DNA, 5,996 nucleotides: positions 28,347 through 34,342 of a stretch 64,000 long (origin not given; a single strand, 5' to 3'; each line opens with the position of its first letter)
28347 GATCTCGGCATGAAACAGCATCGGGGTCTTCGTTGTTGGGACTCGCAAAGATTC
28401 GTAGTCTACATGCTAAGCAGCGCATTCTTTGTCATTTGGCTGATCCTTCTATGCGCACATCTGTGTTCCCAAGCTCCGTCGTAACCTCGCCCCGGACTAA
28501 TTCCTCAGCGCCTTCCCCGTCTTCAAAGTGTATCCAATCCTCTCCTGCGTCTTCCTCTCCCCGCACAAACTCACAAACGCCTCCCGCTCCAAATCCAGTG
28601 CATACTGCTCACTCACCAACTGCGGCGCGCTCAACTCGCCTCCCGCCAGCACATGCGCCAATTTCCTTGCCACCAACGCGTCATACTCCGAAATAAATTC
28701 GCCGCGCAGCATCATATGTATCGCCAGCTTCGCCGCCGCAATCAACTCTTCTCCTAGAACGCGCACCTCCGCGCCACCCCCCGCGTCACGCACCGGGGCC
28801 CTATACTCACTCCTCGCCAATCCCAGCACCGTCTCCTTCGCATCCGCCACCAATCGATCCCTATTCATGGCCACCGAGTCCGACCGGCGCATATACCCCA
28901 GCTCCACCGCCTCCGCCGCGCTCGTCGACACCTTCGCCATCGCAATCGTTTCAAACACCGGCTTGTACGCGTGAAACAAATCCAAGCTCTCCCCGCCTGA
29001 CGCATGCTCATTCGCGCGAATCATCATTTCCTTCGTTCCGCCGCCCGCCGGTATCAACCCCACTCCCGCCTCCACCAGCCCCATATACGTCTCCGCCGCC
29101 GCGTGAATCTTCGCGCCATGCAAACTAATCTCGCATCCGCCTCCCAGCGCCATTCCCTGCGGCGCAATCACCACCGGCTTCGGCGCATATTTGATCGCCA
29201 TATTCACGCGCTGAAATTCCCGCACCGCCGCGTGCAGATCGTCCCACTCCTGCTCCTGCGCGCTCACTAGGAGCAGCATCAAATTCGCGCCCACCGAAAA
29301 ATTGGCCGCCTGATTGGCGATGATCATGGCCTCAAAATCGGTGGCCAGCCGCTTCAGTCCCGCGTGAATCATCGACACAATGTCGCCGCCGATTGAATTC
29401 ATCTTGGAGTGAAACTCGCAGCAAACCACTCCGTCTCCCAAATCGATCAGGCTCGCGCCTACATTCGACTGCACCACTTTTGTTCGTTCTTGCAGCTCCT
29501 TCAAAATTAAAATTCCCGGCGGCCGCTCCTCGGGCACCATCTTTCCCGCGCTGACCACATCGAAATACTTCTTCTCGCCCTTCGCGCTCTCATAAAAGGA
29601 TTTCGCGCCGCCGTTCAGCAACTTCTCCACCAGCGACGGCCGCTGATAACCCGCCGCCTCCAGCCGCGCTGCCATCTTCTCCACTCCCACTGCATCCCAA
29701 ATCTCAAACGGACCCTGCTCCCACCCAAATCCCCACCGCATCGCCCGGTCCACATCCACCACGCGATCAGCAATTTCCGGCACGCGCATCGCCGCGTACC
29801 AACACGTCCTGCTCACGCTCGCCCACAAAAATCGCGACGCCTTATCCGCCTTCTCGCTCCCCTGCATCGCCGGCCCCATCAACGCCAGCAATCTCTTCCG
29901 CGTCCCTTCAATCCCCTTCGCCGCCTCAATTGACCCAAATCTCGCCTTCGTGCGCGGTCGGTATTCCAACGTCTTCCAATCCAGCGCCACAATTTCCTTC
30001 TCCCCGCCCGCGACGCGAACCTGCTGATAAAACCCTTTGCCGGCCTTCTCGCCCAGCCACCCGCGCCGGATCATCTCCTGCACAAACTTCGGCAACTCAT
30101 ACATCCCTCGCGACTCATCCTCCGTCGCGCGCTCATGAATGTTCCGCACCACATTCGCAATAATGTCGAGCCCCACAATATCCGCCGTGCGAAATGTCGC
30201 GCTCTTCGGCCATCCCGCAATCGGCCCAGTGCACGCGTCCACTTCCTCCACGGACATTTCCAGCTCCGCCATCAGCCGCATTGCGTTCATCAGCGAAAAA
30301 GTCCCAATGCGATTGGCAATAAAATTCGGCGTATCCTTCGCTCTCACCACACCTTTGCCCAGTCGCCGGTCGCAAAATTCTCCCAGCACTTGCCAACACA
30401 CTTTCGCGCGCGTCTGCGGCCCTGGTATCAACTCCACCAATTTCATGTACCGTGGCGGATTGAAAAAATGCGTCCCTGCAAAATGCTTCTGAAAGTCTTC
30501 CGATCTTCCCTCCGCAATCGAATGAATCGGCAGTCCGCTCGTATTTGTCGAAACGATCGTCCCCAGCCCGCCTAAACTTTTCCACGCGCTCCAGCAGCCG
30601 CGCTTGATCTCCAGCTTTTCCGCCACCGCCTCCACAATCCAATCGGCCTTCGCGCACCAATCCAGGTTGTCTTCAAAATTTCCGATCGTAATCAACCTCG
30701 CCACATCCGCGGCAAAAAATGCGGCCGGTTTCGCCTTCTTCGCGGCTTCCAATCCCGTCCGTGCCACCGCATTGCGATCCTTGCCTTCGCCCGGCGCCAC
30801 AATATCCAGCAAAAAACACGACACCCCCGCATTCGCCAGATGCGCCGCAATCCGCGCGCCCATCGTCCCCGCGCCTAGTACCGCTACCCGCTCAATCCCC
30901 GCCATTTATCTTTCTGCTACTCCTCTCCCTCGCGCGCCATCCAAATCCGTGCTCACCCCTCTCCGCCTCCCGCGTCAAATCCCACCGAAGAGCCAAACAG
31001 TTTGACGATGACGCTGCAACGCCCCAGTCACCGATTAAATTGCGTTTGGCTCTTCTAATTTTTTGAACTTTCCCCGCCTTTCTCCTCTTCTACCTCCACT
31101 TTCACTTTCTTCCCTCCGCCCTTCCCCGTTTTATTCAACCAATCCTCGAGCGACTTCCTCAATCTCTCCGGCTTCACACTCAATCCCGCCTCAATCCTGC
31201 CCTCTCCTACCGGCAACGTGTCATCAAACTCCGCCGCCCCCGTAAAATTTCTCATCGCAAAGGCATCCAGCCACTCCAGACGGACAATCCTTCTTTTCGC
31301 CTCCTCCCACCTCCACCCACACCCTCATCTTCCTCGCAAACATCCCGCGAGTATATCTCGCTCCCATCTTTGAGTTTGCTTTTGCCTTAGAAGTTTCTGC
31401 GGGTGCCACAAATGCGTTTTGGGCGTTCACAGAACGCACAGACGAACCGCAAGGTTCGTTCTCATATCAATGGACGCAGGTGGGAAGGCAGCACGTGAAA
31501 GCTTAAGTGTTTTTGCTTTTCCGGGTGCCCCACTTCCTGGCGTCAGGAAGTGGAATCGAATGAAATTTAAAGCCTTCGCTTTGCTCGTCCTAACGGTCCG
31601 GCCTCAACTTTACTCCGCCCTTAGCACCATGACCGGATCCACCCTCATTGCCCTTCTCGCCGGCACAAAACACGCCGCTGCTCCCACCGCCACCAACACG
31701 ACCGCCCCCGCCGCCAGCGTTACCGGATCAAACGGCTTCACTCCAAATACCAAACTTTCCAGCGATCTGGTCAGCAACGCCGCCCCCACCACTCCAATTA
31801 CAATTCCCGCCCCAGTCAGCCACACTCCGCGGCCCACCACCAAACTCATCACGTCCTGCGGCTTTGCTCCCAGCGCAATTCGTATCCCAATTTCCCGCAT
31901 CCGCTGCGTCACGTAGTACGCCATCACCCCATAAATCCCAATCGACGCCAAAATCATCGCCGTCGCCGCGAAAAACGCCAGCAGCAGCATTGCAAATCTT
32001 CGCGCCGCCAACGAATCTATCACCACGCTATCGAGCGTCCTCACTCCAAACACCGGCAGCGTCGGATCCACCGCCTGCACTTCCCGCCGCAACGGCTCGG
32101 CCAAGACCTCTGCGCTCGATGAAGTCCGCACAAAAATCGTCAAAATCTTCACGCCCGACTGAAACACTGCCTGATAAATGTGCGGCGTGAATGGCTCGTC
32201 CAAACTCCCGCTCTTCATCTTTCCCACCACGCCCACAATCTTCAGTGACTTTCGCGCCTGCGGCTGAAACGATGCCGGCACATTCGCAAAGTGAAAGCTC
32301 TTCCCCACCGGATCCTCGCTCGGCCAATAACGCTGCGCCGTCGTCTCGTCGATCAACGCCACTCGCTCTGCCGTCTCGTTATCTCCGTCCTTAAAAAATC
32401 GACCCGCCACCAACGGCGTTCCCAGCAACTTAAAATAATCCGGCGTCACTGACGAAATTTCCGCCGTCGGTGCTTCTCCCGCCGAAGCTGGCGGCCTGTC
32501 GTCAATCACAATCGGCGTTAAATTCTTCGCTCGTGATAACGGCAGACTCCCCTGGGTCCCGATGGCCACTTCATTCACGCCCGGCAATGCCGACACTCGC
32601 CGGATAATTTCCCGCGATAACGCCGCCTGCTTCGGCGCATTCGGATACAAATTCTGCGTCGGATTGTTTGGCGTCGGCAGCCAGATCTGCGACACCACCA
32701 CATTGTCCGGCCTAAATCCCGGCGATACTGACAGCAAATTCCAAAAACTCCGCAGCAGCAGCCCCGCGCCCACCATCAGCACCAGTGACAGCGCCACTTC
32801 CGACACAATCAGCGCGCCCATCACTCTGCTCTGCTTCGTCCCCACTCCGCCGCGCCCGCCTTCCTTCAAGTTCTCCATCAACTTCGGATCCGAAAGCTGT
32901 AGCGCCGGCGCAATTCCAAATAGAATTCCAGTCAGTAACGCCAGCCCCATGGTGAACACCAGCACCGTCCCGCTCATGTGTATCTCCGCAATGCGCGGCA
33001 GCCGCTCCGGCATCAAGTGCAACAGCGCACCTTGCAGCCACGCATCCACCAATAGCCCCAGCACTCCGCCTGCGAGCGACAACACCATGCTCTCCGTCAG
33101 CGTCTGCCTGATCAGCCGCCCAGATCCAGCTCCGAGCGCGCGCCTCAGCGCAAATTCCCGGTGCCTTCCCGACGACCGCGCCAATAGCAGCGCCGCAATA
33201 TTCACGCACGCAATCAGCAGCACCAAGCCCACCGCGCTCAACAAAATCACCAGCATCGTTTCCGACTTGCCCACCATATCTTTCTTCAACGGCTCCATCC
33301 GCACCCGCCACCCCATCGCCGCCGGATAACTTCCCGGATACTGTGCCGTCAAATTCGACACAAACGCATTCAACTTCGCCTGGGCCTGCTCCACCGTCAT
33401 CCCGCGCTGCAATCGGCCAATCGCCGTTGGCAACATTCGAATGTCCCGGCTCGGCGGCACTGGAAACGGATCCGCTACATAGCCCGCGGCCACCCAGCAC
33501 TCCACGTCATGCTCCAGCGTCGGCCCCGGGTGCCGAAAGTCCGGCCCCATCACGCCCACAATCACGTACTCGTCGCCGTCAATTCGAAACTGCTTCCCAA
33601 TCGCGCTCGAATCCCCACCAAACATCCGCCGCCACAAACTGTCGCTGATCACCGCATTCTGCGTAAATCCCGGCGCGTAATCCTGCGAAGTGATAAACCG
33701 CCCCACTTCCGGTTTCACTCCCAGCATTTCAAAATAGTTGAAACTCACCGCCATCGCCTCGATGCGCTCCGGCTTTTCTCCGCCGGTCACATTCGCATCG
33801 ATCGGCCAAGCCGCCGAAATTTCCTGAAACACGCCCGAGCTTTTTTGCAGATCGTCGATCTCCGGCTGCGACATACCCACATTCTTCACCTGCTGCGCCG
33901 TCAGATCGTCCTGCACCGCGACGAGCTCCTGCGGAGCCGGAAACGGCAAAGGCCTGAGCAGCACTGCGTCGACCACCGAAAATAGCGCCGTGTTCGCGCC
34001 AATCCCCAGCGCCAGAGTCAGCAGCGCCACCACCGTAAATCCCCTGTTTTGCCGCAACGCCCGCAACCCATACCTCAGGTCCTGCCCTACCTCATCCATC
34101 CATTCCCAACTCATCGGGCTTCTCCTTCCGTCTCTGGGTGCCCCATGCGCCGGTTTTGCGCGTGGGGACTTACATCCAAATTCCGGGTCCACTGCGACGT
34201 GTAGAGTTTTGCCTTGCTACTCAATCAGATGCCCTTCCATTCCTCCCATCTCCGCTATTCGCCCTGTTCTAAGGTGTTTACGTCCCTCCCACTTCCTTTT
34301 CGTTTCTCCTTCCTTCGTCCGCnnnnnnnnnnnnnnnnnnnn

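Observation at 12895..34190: Stem covariation and + sense-only wobble pairs in the repeat hairpins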

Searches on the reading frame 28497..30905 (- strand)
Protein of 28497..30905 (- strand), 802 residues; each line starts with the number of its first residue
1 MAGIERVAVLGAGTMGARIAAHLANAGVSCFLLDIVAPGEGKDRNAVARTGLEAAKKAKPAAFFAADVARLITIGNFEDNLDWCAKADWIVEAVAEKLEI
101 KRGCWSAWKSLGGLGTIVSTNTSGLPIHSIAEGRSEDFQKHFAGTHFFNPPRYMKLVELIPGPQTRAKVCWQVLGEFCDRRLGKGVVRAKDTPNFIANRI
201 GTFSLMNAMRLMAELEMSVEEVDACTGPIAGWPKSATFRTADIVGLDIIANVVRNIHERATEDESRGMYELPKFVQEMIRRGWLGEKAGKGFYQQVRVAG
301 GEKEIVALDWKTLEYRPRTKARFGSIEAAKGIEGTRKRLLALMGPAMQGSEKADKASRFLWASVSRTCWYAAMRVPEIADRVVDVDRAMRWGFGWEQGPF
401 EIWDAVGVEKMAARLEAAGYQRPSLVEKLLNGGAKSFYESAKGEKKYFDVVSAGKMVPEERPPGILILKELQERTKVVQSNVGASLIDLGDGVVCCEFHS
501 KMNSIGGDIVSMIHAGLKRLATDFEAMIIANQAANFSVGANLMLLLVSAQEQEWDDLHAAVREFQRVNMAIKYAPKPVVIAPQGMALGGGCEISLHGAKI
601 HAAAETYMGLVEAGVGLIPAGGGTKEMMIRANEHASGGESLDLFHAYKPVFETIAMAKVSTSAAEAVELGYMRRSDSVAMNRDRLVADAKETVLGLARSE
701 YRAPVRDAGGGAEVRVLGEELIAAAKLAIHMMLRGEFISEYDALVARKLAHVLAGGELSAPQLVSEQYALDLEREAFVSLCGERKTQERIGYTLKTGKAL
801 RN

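Call 8: search_protein_families(library=pfam, proteins=[window:28497-30905:-])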
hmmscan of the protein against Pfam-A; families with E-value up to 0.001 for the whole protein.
window:28497-30905:- (802 aa): 4 families
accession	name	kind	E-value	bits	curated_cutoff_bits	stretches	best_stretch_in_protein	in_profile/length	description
PF02737.24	3HCDH_N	-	1.1e-38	133.4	22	1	7-192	2-180/180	3-hydroxyacyl-CoA dehydrogenase, NAD binding domain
PF00725.27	3HCDH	-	2.8e-21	76.3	22.1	1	195-294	2-96/97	3-hydroxyacyl-CoA dehydrogenase, C-terminal domain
PF16113.10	ECH_2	-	3.9e-11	43.5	27.2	1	500-624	10-136/335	Enoyl-CoA hydratase/isomerase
PF00378.25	ECH_1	-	1.5e-09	38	27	1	497-626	10-139/251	Enoyl-CoA hydratase/isomerase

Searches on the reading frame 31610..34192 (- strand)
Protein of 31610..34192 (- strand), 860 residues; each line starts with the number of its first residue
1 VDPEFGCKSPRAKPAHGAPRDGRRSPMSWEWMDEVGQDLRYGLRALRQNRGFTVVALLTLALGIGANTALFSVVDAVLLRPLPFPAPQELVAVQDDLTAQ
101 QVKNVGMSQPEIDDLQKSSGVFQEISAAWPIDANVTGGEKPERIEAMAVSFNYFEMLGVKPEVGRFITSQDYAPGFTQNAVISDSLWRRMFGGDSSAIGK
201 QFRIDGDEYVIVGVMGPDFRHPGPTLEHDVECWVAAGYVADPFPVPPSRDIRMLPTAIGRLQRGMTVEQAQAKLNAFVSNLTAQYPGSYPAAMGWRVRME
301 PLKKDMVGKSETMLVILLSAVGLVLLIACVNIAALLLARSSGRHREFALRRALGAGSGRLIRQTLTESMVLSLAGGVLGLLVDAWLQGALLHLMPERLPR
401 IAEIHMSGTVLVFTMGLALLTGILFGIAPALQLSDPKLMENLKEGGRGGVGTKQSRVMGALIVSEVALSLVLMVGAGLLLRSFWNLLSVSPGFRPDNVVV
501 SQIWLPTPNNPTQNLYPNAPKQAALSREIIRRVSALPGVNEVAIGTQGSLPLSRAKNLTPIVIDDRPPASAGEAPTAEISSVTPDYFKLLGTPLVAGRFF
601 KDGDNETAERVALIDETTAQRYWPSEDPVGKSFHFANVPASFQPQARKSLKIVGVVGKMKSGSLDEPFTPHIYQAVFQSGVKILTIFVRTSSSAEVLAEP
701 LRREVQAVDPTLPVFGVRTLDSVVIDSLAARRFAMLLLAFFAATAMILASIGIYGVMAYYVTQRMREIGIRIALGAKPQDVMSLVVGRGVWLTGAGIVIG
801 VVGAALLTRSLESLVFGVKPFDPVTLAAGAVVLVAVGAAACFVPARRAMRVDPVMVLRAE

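Call 8: search_protein_families(library=pfam, proteins=[window:31610-34192:-])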
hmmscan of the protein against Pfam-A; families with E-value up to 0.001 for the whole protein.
window:31610-34192:- (860 aa): 2 families
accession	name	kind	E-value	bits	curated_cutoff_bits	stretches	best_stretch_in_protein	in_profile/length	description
PF12704.14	MacB_PCD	-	4e-37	128.9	27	2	53-276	1-206/207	MacB-like periplasmic core domain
PF02687.27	FtsX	-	1.1e-25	90.5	25.5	2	740-853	2-120/120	FtsX-like permease C-terminal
